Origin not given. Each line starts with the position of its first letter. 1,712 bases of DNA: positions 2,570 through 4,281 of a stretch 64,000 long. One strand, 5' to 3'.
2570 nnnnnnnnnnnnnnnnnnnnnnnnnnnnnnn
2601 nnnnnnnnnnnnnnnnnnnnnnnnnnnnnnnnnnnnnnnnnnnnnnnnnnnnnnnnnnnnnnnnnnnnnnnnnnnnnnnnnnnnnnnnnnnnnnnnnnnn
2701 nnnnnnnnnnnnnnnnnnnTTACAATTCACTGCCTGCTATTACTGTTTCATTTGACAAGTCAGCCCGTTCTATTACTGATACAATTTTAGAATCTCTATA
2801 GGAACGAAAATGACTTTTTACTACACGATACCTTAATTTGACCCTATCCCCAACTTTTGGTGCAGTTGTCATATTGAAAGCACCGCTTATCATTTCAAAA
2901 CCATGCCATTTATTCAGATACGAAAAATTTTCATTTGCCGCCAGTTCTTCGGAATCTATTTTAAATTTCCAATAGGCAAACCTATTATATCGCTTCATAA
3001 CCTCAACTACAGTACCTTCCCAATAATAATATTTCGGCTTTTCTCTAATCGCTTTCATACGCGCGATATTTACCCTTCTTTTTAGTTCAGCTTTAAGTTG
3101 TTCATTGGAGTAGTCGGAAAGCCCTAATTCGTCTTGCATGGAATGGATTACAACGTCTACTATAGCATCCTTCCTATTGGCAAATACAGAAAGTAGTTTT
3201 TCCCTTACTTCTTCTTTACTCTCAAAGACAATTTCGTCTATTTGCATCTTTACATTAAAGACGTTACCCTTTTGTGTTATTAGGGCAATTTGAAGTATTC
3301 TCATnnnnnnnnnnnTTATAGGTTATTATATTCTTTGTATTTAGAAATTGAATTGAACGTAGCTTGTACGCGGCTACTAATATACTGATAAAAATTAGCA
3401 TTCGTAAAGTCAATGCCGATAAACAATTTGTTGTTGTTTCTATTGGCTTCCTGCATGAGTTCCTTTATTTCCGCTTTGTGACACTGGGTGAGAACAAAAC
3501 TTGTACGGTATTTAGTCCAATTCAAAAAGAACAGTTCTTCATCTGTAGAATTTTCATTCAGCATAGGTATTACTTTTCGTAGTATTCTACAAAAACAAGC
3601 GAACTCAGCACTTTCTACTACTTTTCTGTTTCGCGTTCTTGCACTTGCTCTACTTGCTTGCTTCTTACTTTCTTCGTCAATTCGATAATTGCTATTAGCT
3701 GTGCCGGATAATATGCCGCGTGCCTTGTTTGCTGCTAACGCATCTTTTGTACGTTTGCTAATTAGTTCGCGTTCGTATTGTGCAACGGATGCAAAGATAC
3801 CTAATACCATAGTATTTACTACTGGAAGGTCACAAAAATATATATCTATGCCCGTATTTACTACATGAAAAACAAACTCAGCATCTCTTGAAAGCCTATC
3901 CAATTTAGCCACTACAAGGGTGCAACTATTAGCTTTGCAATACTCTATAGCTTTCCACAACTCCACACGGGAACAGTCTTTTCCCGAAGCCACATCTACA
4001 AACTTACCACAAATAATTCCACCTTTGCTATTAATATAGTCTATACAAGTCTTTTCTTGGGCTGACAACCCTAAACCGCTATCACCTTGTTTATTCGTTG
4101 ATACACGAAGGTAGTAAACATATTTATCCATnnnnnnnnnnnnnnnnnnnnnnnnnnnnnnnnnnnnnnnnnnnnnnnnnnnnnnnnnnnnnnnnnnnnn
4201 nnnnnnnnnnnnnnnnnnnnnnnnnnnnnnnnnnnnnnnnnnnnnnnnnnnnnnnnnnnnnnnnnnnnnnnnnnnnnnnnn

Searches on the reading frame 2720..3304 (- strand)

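Call 51: search_protein_families(library=pfam, proteins=[window:2720-3304:-], max_evalue=0.01)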
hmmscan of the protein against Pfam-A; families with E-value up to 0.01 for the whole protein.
window:2720-3304:- (194 aa): 1 family
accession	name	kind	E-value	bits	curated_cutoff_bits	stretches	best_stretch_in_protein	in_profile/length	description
PF04311.20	DUF459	-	0.0026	17.6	27.2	1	63-159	82-176/197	Protein of unknown function (DUF459)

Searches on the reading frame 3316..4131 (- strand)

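Call 51: search_protein_families(library=pfam, proteins=[window:3316-4131:-], max_evalue=0.01)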
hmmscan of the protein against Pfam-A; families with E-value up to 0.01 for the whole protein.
window:3316-4131:- (271 aa): 1 family
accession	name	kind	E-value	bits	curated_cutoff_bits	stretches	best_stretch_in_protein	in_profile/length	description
PF00239.26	Resolvase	-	6.1e-24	85.2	23.3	1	5-139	2-143/145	Resolvase, N terminal domain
